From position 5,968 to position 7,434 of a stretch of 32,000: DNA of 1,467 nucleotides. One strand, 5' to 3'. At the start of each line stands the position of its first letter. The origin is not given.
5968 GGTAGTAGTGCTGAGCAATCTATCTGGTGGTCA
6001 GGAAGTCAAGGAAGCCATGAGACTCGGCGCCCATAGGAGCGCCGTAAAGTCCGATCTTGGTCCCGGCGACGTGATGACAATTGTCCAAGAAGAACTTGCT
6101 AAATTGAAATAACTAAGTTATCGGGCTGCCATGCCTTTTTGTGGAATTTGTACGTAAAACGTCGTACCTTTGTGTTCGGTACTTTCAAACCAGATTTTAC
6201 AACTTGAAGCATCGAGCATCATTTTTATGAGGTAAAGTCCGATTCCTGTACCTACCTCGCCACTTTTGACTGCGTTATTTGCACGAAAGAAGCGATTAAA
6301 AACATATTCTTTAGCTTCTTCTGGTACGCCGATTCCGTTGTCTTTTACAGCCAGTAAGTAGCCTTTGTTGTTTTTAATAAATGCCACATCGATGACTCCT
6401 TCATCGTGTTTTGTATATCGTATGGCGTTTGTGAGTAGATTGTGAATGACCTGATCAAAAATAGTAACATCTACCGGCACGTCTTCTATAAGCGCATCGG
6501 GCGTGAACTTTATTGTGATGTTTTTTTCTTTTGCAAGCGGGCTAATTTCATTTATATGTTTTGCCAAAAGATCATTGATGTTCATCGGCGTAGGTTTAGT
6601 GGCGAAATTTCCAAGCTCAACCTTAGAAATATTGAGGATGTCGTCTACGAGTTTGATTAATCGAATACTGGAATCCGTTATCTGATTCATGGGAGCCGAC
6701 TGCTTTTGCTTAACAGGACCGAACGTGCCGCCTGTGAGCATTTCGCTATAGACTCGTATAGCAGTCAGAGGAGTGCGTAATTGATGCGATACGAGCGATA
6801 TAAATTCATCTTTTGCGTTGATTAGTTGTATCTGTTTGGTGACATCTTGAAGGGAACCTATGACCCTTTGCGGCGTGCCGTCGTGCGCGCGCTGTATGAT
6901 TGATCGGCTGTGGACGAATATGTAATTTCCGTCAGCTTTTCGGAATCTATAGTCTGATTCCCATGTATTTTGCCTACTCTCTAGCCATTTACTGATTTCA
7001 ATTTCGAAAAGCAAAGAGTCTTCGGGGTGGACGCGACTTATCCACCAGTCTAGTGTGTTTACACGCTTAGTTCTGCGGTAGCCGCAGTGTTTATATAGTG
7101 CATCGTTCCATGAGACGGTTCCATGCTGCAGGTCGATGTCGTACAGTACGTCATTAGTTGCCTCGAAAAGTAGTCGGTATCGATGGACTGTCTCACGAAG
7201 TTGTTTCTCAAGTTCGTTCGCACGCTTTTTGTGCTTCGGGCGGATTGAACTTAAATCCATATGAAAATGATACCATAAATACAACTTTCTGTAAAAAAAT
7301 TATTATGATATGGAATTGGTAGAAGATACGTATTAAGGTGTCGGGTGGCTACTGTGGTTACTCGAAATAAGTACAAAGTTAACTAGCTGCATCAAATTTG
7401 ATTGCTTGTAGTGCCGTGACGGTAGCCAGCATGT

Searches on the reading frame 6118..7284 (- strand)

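Call 7: search_protein_families(library=pfam, proteins=[window:6118-7284:-], max_evalue=0.01)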
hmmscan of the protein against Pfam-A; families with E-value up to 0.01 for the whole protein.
window:6118-7284:- (388 aa): 6 families
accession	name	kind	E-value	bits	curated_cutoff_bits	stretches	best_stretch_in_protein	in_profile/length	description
PF02518.31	HATPase_c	-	3.4e-21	76.2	26.4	1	274-382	4-109/111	Histidine kinase-, DNA gyrase B-, and HSP90-like ATPase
PF08447.18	PAS_3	-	6.4e-17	62.1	25.6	1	57-144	2-88/89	PAS fold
PF00512.31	HisKA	-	9.5e-15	54.8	26.9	1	157-224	1-65/66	His Kinase A (phospho-acceptor) domain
PF13426.13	PAS_9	-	1.1e-05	26.1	27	1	53-150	9-103/103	PAS domain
PF00989.32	PAS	-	8.7e-05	22.9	22.6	1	35-148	2-113/113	PAS fold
PF13581.12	HATPase_c_2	-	0.00094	19.6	27.4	1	283-360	39-112/127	Histidine kinase-like ATPase domain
